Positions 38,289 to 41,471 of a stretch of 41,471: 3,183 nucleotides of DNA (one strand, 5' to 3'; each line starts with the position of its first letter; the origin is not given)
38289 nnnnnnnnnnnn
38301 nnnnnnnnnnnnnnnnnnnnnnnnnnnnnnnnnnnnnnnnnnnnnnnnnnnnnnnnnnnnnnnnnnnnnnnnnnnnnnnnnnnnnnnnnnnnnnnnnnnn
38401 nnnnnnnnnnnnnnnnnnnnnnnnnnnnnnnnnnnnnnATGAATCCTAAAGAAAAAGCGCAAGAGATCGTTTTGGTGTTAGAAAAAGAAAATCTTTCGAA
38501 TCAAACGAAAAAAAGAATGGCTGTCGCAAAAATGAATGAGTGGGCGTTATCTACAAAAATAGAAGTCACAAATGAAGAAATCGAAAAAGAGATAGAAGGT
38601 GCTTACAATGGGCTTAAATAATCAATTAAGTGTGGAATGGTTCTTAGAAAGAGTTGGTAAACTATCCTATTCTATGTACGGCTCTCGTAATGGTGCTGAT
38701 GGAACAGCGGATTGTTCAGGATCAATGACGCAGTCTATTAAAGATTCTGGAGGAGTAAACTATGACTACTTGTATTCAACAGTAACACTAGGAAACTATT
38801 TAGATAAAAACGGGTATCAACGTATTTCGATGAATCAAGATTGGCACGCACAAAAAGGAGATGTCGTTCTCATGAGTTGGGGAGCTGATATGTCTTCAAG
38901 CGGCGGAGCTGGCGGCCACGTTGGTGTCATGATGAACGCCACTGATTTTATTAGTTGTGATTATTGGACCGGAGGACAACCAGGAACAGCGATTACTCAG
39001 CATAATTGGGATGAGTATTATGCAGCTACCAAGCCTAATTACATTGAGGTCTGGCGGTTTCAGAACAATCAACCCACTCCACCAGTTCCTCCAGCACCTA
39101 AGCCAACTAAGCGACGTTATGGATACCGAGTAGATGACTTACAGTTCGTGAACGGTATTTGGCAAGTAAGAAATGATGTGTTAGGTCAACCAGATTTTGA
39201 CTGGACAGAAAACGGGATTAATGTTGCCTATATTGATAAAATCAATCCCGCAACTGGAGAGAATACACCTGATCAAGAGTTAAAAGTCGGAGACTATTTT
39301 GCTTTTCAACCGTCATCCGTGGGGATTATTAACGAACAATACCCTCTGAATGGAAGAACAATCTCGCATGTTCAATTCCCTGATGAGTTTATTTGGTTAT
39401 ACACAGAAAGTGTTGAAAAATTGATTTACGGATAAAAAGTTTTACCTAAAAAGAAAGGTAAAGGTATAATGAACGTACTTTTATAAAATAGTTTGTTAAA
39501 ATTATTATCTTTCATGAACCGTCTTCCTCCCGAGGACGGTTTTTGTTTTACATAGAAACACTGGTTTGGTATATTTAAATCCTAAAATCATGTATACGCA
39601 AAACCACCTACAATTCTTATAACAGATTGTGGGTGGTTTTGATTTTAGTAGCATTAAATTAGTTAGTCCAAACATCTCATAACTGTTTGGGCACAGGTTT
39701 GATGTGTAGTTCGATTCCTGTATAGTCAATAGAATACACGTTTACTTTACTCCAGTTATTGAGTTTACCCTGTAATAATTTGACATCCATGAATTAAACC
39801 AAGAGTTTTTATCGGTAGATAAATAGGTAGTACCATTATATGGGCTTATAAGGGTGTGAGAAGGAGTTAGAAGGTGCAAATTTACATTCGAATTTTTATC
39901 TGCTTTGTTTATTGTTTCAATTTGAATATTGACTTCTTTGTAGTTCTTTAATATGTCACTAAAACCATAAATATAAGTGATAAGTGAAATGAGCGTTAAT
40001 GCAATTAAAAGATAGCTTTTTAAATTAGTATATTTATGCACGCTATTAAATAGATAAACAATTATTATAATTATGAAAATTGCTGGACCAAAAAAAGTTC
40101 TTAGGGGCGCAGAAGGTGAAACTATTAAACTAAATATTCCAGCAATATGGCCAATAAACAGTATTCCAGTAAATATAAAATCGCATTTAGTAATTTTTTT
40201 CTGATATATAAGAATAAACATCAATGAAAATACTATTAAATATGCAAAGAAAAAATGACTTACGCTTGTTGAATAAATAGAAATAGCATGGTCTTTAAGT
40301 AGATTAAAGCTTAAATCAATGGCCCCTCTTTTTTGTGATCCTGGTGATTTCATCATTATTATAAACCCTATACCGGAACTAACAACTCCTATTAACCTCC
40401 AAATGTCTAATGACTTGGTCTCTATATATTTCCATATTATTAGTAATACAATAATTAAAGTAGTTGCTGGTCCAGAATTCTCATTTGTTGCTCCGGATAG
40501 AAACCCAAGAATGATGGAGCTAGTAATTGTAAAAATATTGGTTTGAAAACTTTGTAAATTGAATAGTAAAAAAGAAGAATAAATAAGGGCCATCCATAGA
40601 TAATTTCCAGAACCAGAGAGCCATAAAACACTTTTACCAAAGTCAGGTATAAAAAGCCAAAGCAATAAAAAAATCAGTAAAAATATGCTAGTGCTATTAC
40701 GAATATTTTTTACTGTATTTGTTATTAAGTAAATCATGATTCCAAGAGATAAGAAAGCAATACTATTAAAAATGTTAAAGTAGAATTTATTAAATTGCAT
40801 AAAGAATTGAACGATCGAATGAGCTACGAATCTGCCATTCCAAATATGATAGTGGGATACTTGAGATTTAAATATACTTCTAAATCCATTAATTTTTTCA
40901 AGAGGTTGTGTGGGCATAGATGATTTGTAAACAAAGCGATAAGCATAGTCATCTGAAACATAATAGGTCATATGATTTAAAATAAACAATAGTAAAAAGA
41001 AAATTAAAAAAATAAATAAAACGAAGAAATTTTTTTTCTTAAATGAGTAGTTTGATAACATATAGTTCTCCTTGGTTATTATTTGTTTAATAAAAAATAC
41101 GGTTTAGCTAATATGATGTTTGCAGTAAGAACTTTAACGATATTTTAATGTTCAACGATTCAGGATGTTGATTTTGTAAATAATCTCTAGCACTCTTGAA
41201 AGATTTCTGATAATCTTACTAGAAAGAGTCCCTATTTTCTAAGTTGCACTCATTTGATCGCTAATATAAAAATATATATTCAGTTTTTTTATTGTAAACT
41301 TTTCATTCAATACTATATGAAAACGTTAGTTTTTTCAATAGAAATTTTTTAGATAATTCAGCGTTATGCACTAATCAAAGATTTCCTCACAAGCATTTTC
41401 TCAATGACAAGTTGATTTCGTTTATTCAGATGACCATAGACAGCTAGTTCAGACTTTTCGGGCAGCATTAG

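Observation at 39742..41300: AT-rich Wzy/Gtr-like polytopic membrane protein as a lysogenic-conversion moron, convergent with the lysis operon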

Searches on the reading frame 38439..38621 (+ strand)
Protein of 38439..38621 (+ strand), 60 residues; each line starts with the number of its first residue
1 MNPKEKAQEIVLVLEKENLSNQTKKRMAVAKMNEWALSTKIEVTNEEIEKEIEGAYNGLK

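Call 21: search_protein_families(library=pfam, proteins=[window:38439-38621:+], max_evalue=0.01)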
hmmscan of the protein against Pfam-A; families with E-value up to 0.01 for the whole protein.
window:38439-38621:+ (60 aa): 1 family
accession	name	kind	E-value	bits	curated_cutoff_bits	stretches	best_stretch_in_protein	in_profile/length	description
PF09682.15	Phage_holin_6_1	-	5.1e-05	24.1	24.9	1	8-60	48-100/101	Bacteriophage holin of superfamily 6 (Holin_LLH)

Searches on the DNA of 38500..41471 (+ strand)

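Call 6: search_dna_similar(query=window:38500-41471:+, collection=phages, mode=near, max_rows=25)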
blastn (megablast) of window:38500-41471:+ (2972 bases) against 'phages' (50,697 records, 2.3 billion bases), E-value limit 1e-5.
Records with a match: 2; places in all: 2; records where one place covers at least 80% of the query: 0.
Best place of each record, by identity: 90-95% 2.
By first word of the organism name: Enterococcus 2.
By host as written in the record: Enterococcus faecalis 2.
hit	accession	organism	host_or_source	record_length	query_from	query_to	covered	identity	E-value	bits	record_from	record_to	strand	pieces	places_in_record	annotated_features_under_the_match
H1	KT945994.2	Enterococcus phage vB_EfaS_IME197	Enterococcus faecalis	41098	2865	2972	4%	93.5%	1e-36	161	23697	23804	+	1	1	hypothetical protein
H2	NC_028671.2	Enterococcus phage vB_EfaS_IME197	Enterococcus faecalis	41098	2865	2972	4%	93.5%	1e-36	161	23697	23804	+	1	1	hypothetical protein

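Call 14: get_annotated_region(hit=H1, flank=2500)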
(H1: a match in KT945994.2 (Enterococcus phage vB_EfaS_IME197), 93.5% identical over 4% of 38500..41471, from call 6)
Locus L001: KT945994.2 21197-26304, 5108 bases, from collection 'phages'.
description: Enterococcus phage vB_EfaS_IME197, complete genome.
organism: Enterococcus phage vB_EfaS_IME197 (NCBI taxid 1747326)
taxonomy: Viruses; Duplodnaviria; Heunggongvirae; Uroviricota; Caudoviricetes
host: Enterococcus faecalis; source: -; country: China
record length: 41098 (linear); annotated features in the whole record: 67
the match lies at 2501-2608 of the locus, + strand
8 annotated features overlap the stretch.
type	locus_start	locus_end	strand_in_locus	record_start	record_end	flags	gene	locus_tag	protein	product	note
CDS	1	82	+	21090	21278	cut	-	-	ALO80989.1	hypothetical protein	-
CDS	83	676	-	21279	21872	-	-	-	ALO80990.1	hypothetical protein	-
CDS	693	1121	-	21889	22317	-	-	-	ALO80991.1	hypothetical protein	-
CDS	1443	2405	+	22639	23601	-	-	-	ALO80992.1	abortive infection bacteriophage resistance protein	-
CDS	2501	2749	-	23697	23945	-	-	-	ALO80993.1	hypothetical protein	-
CDS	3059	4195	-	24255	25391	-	-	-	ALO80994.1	integrase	-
CDS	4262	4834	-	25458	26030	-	-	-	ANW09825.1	choline binding protein D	-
CDS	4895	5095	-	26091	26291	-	-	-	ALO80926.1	hypothetical protein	-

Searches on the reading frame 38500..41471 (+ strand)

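Call 67: search_protein_families(library=pfam, proteins=[L001:1443-2405:+], max_evalue=0.01)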
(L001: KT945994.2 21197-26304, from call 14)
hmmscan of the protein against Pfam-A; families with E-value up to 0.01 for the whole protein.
L001:1443-2405:+ (320 aa): 1 family
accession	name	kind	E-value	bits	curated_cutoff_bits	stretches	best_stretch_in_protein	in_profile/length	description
PF07751.16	Abi_2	-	8.6e-39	134.2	25.6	1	31-225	2-183/184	Abi-like protein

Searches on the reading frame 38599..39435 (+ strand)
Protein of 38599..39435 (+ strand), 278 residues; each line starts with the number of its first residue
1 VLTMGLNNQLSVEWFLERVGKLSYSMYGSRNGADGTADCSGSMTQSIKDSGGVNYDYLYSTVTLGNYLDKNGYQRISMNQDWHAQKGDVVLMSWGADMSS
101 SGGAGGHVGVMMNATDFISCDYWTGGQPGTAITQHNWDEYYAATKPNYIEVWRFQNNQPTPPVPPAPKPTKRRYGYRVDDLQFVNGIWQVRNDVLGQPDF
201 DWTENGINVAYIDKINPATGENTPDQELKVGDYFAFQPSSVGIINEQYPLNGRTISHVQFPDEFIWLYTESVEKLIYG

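Call 21: search_protein_families(library=pfam, proteins=[window:38599-39435:+], max_evalue=0.01)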
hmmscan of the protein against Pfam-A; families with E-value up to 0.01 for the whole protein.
window:38599-39435:+ (278 aa): 3 families
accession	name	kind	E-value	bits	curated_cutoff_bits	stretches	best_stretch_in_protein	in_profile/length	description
PF16775.10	ZoocinA_TRD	-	3.2e-46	156.3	27.4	1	173-277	2-106/106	Target recognition domain of lytic exoenzyme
PF05382.19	Amidase_5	-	3.6e-18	66.3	21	1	9-158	3-139/142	Bacteriophage peptidoglycan hydrolase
PF00877.26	NLPC_P60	-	0.0025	18.2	23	0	30-121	9-81/105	NlpC/P60 family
